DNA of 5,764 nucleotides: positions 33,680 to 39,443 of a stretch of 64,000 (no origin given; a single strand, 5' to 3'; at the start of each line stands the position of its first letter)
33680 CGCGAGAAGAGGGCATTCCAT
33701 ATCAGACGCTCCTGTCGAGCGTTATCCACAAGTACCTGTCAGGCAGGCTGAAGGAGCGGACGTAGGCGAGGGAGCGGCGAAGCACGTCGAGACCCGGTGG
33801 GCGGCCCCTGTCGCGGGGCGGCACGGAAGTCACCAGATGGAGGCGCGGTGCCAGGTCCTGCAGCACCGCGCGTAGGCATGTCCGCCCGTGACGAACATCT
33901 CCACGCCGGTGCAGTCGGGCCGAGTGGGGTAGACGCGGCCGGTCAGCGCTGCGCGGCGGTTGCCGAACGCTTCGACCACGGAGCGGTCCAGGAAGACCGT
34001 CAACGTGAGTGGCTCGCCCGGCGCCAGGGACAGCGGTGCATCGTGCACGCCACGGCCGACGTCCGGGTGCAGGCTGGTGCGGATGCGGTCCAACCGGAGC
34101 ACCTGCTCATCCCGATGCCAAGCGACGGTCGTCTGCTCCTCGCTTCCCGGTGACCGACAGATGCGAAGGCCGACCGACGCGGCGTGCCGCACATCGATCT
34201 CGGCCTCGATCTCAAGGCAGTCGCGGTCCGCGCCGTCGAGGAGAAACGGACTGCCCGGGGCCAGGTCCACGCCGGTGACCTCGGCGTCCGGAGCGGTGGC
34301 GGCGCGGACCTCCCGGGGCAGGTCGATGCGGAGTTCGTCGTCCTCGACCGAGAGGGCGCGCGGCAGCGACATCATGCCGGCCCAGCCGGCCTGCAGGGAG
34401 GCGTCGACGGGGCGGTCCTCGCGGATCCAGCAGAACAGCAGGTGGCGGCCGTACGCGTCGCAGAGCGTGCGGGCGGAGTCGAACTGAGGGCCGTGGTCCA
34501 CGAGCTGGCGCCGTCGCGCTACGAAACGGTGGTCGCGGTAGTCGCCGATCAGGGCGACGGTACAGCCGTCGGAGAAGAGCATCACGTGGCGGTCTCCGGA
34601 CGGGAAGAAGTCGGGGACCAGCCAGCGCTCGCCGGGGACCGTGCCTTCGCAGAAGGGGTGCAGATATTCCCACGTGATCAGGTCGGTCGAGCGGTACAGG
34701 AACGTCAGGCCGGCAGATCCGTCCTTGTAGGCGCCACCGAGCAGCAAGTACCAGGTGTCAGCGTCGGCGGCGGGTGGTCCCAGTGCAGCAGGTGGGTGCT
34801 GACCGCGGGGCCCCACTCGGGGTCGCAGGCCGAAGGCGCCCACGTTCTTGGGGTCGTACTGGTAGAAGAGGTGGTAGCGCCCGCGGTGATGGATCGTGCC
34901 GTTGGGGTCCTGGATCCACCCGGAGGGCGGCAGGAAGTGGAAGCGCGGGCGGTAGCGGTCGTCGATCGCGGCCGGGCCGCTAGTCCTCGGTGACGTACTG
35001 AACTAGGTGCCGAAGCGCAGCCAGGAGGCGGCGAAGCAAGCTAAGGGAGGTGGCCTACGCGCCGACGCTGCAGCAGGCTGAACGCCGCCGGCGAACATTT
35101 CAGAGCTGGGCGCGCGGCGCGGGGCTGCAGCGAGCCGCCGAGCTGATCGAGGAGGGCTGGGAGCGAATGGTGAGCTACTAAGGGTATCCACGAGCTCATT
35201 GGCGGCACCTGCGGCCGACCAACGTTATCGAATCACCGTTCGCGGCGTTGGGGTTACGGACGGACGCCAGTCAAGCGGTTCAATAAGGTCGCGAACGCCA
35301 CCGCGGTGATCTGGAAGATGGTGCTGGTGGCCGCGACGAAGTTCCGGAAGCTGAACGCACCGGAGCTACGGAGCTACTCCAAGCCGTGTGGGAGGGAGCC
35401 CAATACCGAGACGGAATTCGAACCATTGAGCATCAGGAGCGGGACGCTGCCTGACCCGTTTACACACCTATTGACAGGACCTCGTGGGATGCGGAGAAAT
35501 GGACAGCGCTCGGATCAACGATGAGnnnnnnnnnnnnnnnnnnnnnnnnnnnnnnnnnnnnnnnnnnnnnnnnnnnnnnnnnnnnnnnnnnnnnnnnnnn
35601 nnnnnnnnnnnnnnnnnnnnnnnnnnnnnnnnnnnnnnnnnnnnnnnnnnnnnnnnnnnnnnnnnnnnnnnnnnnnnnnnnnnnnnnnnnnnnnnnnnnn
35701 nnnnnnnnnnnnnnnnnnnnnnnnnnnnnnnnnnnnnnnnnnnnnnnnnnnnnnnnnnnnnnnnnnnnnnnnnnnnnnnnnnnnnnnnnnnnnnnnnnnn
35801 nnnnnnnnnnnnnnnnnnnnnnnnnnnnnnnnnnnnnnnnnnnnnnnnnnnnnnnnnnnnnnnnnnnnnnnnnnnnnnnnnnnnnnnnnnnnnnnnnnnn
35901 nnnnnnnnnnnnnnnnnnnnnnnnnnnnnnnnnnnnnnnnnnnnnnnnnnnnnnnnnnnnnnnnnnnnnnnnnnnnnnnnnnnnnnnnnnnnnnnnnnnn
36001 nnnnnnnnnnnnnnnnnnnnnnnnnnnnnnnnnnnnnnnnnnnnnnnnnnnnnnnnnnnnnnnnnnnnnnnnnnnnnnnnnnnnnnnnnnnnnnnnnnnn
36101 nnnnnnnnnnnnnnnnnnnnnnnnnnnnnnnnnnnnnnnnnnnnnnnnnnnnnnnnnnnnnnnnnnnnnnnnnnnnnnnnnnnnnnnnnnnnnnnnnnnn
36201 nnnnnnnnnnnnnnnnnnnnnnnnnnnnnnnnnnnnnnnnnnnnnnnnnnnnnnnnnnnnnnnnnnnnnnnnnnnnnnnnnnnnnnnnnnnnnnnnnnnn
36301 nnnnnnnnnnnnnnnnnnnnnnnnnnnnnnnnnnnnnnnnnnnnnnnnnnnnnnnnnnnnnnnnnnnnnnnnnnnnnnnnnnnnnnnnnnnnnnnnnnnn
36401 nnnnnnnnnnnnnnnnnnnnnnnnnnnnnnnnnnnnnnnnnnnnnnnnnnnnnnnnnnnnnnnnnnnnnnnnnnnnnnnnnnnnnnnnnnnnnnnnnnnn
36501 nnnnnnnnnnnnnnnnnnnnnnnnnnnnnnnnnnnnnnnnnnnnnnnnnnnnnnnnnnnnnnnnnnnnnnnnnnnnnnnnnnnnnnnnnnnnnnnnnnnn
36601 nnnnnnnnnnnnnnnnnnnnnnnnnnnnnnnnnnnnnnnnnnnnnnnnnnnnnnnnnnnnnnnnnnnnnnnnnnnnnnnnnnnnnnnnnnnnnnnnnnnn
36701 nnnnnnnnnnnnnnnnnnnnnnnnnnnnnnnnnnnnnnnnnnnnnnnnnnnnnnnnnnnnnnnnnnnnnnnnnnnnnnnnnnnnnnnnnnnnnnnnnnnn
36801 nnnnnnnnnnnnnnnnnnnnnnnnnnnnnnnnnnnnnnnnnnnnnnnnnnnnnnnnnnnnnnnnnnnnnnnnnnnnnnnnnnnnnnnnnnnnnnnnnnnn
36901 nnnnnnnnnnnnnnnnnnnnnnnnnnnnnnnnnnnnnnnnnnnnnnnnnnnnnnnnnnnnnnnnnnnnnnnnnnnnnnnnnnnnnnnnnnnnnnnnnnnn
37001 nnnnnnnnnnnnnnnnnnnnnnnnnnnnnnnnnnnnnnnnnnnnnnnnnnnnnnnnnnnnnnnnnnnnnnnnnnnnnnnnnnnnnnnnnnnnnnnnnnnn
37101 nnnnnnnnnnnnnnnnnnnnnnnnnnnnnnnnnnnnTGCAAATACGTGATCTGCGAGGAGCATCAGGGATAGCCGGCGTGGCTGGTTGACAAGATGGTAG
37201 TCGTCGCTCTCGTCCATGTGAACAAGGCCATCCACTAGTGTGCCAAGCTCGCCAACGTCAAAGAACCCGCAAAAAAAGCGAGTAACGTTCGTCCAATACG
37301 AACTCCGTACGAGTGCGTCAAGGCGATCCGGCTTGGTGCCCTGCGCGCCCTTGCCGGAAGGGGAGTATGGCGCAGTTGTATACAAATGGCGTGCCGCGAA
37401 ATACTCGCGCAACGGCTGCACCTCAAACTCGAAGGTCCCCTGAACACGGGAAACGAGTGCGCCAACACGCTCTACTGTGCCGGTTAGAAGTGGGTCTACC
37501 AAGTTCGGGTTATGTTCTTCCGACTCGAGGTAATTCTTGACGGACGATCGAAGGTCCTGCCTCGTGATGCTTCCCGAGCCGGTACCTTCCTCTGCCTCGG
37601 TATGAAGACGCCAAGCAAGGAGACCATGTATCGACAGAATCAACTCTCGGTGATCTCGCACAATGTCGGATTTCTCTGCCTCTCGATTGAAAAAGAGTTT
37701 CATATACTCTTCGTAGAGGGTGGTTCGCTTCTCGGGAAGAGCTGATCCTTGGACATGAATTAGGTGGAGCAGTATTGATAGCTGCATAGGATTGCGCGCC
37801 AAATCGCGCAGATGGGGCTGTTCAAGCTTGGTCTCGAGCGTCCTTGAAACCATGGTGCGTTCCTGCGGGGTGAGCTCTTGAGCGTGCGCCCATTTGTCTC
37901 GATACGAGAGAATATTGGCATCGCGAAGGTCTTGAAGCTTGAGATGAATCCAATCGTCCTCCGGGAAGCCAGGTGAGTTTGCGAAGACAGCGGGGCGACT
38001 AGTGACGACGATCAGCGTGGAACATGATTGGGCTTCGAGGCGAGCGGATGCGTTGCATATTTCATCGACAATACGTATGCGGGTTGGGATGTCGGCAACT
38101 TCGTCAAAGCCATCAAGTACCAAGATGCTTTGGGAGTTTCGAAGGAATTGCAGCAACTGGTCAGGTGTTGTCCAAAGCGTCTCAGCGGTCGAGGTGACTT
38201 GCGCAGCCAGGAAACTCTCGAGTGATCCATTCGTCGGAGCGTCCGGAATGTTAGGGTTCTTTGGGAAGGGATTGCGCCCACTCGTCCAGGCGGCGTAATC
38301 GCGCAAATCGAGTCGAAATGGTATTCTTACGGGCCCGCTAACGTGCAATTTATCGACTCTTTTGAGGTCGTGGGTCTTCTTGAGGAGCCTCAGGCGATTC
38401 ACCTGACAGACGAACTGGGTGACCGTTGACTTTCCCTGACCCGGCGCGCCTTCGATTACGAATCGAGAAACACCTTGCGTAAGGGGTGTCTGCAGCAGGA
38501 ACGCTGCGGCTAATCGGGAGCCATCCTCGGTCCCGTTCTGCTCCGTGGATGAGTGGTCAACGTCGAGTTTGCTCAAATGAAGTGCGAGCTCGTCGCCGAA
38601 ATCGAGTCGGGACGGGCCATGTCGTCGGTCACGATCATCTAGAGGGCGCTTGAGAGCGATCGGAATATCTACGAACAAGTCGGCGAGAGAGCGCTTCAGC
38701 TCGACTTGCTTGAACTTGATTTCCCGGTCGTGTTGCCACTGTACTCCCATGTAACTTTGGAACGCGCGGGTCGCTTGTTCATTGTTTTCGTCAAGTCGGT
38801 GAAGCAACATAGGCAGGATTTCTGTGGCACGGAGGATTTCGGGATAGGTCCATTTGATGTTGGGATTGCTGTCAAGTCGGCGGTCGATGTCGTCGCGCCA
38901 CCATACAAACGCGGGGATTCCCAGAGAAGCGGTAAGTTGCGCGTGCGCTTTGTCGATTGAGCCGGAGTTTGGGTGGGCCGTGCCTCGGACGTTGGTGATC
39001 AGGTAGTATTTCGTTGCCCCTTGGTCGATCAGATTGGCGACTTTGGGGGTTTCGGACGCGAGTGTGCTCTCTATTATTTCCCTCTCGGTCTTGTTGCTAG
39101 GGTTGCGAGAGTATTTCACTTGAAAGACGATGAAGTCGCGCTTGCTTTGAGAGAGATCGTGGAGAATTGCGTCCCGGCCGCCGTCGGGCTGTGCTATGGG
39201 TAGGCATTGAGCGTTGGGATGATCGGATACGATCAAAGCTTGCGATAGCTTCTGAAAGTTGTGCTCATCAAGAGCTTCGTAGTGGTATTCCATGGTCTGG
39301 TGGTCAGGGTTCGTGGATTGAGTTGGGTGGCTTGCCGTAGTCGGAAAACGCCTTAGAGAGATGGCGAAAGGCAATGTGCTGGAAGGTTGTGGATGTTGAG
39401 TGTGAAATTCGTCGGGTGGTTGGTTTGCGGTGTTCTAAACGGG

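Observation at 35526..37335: About 600-aa C-terminal domain with no recognisable repeat or known sensor fold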

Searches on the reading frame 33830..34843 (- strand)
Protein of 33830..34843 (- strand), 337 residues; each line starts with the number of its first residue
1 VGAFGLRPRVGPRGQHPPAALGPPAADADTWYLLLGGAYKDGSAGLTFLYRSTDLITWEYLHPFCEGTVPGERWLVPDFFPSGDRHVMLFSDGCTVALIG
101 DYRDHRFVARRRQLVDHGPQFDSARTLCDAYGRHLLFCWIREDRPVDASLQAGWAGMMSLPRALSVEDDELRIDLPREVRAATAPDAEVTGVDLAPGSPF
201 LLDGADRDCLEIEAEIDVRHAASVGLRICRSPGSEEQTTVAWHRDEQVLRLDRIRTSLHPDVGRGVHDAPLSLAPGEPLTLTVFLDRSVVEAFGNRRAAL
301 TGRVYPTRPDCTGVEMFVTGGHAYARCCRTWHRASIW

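Call 20: search_protein_families(library=pfam, proteins=[window:33830-34843:-], max_evalue=0.001)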
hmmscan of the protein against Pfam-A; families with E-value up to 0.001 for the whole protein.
window:33830-34843:- (337 aa): 2 families
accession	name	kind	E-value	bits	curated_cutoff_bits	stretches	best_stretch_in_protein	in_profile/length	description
PF08244.19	Glyco_hydro_32C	-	8.4e-26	91.3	21.9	1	205-323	29-149/158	Glycosyl hydrolases family 32 C terminal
PF00251.26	Glyco_hydro_32N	-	1.1e-16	61.7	22.1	1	28-170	141-302/307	Glycosyl hydrolases family 32 N-terminal domain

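Call 98: search_protein_families(library=padloc, proteins=[window:33830-34843:-], max_evalue=0.01)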
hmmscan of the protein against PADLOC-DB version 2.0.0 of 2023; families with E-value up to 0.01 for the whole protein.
window:33830-34843:- (337 aa): 0 families

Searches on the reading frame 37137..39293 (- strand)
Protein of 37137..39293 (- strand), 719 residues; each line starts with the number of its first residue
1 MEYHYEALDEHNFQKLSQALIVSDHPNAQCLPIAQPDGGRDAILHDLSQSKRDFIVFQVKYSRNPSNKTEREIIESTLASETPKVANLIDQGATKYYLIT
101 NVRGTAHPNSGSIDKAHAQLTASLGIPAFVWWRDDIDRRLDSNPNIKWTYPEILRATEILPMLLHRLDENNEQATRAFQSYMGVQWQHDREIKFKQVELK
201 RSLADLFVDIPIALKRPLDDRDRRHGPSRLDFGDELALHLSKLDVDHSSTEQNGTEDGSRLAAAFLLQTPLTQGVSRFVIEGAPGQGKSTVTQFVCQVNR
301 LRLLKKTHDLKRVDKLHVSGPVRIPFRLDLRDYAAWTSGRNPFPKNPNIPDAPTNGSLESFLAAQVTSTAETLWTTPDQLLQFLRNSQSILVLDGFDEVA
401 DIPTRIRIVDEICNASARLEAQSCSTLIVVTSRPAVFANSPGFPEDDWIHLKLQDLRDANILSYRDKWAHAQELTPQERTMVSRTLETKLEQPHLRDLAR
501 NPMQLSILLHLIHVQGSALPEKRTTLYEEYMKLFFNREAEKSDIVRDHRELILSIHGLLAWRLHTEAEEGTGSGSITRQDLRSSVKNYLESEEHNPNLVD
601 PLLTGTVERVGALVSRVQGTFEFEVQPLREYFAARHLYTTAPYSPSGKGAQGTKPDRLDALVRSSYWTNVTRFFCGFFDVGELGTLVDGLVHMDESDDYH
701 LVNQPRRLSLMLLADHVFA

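Call 65: predict_structure(alignment_id=A3)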
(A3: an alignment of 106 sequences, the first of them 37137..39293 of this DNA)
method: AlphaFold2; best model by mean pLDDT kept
length: 719 residues; sequences in the alignment: 106
mean_pLDDT: 79.7   pTM: 0.75
mean pLDDT of the five models: 79.7, 79.6, 79.2, 77.3, 73.8
residues with pLDDT >= 90: 175; 70-90: 389; 50-70: 112; < 50: 43
segments of 3 or more residues with pLDDT < 50: 195-199, 219-229, 248-255, 436-439, 642-650, 700-702
pLDDT, mean of each block of 10 residues (from residue 1): 83 93 91 78 78 87 86 86 89 92 77 79 90 92 81 68 60 80 87 54 83 71 43 78 63 55 93 90 86 94 85 85 91 84 68 75 90 84 89 85 83 92 90 62 81 90 91 90 93 85 89 85 82 81 84 88 75 77 91 88 64 66 80 85 41 71 71 82 76 66 54 56
secondary structure, 60 per line:
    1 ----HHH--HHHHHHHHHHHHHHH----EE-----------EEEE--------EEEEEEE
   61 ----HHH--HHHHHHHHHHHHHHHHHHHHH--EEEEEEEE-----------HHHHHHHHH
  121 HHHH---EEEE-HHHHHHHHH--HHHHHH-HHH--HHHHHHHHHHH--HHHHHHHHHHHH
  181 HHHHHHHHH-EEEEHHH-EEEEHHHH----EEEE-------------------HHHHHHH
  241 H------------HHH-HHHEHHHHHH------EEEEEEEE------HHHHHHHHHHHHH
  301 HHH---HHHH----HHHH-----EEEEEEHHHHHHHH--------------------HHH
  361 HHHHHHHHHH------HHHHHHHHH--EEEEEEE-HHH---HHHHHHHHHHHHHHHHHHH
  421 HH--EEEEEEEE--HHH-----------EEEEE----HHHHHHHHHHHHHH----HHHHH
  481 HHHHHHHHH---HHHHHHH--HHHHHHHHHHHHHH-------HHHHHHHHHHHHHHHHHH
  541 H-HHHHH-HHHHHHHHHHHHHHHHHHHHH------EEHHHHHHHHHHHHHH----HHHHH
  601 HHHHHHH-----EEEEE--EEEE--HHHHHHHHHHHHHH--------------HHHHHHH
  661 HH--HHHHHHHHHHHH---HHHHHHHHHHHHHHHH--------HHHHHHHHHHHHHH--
elements in order (helices of 4 or more, strands of 3 or more residues): H10-24 E42-45 E54-60 H70-90 E93-100 H112-124 E128-131 H133-141 H144-149 H156-166 H169-189 E191-194 E199-202 H203-206 E211-214 H234-241 H262-267 E274-281 H288-303 H307-310 H315-318 E324-329 H330-337 H358-370 H377-385 E388-394 H402-422 E425-432 E449-453 H458-471 H476-489 H493-499 H502-515 H523-541 H543-547 H549-569 H578-591 H596-607 E613-617 E620-623 H626-639 H654-662 H665-676 H680-695 H704-717

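Call 69: fold_search(model_id=the predicted structure, library=pdb)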
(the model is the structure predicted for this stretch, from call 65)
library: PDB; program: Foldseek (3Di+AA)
matches with E <= 10: 869; with E <= 0.001: 46
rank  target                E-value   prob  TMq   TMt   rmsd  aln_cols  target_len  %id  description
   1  4kxf_N                6.4e-10  1.00  0.45  0.38   6.7       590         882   14  Crystal structure of NLRC4 reveals its autoinhibition mechanism (released 2013-07-24)
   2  5irm_C                1.0e-09  1.00  0.43  0.40   7.9       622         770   13  Crystal structure of rabbit NOD2 in an ADP-bound state (Crystal form2) (released 2016-06-29)
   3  5irn                  3.7e-09  1.00  0.42  0.41   8.3       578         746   14  Crystal structure of rabbit NOD2 in an ADP-bound state (Crystal form1) (released 2016-06-29)
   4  4kxf_K                4.8e-09  1.00  0.44  0.36   6.0       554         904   14  Crystal structure of NLRC4 reveals its autoinhibition mechanism (released 2013-07-24)
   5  4kxf_P                6.7e-09  1.00  0.46  0.39   6.7       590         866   14  Crystal structure of NLRC4 reveals its autoinhibition mechanism (released 2013-07-24)
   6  7vtp_A                8.8e-08  1.00  0.39  0.36   7.9       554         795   13  Cryo-EM structure of PYD-deleted human NLRP3 hexamer (released 2022-03-09)
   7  9gu4                  1.3e-07  1.00  0.41  0.57   8.5       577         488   14  Crystal structure of NLRP3 in complex with inhibitor NP3-253 (released 2024-12-11)
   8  12dl_DA               2.1e-07  1.00  0.35  0.28   7.9       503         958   14  Native structure of the cytoplasmic lattice (CPL) asymmetric unit from mouse MII eggs (released 2026-04-08)
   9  9sfp_J                2.4e-07  1.00  0.38  0.30   7.3       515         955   13  Native cytoplasmic lattices from mouse oocytes (released 2026-03-18)
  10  9xrl_AK               2.7e-07  1.00  0.37  0.29  10.8       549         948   13  Structure of mouse cytoplasmic lattice (CPL) repeating unit (released 2026-03-18)
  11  9l4k_A                3.0e-07  1.00  0.36  0.31   7.3       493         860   14  Structure of human NLRP2-TLE6-OOEP complex (released 2025-10-01)
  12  9lq2_B                3.0e-07  1.00  0.35  0.36   8.6       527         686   12  Structure of human dimeric NLRP7-TCL1A complex (released 2025-12-10)
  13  7vtq_A                3.3e-07  1.00  0.35  0.32   9.2       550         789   13  Cryo-EM structure of mouse NLRP3 (full-length) dodecamer (released 2022-03-09)
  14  8swk_A                4.6e-07  1.00  0.43  0.39   7.5       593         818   13  Cryo-EM structure of NLRP3 closed hexamer (released 2024-02-14)
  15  12dl_MA               4.8e-07  1.00  0.38  0.31  16.2       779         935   11  Native structure of the cytoplasmic lattice (CPL) asymmetric unit from mouse MII eggs (released 2026-04-08)
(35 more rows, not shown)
